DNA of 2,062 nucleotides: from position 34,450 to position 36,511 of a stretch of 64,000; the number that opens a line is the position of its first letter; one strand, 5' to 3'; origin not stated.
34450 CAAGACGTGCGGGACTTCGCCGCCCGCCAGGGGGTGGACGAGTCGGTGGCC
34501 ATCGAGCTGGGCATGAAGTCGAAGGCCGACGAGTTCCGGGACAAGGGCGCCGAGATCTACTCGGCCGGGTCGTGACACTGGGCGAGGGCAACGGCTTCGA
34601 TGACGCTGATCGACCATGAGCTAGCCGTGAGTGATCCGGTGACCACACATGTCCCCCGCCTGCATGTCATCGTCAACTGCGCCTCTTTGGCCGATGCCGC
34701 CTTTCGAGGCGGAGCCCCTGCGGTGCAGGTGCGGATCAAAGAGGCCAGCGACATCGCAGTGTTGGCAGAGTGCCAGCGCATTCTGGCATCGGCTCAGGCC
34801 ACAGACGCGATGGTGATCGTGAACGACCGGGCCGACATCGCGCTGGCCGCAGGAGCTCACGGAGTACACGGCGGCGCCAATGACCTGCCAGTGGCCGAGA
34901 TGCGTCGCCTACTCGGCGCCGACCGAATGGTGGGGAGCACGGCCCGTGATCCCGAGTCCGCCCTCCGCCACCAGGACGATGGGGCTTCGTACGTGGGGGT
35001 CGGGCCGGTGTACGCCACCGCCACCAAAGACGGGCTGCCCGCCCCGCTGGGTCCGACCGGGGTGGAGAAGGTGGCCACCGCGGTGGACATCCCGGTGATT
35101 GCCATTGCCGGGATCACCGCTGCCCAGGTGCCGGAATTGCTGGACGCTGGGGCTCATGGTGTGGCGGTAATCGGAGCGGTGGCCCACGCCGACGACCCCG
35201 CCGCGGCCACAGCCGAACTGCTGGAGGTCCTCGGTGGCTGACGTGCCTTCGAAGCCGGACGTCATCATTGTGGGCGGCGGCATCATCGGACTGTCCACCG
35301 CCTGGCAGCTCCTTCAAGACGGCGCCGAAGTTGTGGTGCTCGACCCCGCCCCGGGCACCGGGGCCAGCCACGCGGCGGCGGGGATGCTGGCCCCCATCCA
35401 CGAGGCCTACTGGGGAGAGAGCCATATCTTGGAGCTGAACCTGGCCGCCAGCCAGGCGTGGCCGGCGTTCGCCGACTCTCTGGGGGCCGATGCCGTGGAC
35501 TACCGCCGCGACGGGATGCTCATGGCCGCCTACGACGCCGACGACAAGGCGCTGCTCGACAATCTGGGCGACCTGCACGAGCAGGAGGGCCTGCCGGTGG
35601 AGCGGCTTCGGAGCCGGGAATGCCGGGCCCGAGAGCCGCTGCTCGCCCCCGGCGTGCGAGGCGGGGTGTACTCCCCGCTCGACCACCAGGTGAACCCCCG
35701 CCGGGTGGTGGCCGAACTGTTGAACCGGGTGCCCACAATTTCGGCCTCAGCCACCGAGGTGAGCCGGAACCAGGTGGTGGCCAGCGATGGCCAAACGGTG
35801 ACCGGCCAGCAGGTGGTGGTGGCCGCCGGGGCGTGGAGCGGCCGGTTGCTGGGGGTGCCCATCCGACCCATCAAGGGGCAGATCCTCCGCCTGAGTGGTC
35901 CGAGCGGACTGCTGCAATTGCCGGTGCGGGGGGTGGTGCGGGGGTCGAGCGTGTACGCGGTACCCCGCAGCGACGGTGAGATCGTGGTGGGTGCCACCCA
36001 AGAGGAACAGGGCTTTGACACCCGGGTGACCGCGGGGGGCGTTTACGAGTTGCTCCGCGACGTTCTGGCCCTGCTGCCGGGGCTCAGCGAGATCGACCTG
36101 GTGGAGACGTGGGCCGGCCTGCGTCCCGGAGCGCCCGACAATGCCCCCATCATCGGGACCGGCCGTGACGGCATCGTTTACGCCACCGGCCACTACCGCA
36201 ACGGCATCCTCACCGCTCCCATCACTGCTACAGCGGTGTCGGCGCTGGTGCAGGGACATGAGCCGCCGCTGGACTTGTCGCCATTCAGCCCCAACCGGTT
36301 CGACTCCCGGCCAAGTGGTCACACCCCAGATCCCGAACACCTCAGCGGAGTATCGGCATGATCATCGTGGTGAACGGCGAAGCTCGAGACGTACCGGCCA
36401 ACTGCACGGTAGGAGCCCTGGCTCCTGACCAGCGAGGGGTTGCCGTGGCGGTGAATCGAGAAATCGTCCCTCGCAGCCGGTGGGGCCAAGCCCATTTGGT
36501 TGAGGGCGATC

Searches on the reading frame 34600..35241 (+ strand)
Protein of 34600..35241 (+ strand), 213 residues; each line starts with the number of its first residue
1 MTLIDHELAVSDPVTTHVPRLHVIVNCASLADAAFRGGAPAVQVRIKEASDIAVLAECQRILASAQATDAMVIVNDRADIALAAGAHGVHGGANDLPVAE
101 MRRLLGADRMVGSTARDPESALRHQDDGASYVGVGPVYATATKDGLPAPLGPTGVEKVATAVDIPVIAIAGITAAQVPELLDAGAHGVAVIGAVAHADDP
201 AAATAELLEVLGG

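Call 24: search_protein_families(library=pfam, proteins=[window:34600-35241:+], max_evalue=0.001)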
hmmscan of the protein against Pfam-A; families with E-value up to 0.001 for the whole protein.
window:34600-35241:+ (213 aa): 2 families
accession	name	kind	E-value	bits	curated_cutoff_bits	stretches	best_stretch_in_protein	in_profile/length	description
PF02581.23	TMP-TENI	-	1.3e-49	168.5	27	1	28-194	15-180/180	Thiamine monophosphate synthase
PF05690.20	ThiG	-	0.00057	19.7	23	1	153-203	165-216/247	Thiazole biosynthesis protein ThiG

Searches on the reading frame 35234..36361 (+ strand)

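Call 24: search_protein_families(library=pfam, proteins=[window:35234-36361:+], max_evalue=0.001)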
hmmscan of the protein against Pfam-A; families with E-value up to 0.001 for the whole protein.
window:35234-36361:+ (375 aa): 6 families
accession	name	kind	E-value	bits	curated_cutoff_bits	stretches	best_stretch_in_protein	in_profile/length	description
PF01266.30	DAO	-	3e-72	244.5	27.9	1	9-337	1-352/353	FAD dependent oxidoreductase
PF07992.20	Pyr_redox_2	-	5.6e-07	29.7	26.1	1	9-209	2-117/291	Pyridine nucleotide-disulphide oxidoreductase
PF13450.12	NAD_binding_8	-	3.2e-06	27.7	21.9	1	12-44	1-33/68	NAD(P)-binding Rossmann-like domain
PF05834.18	Lycopene_cycl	-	0.00015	21.4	23.4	0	9-42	1-36/380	Lycopene cyclase protein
PF03486.20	HI0933_like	-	0.00021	21.3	50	0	9-45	2-38/244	HI0933-like protein Rossmann domain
PF00890.30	FAD_binding_2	-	0.00053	19.7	20.4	0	9-53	1-46/414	FAD binding domain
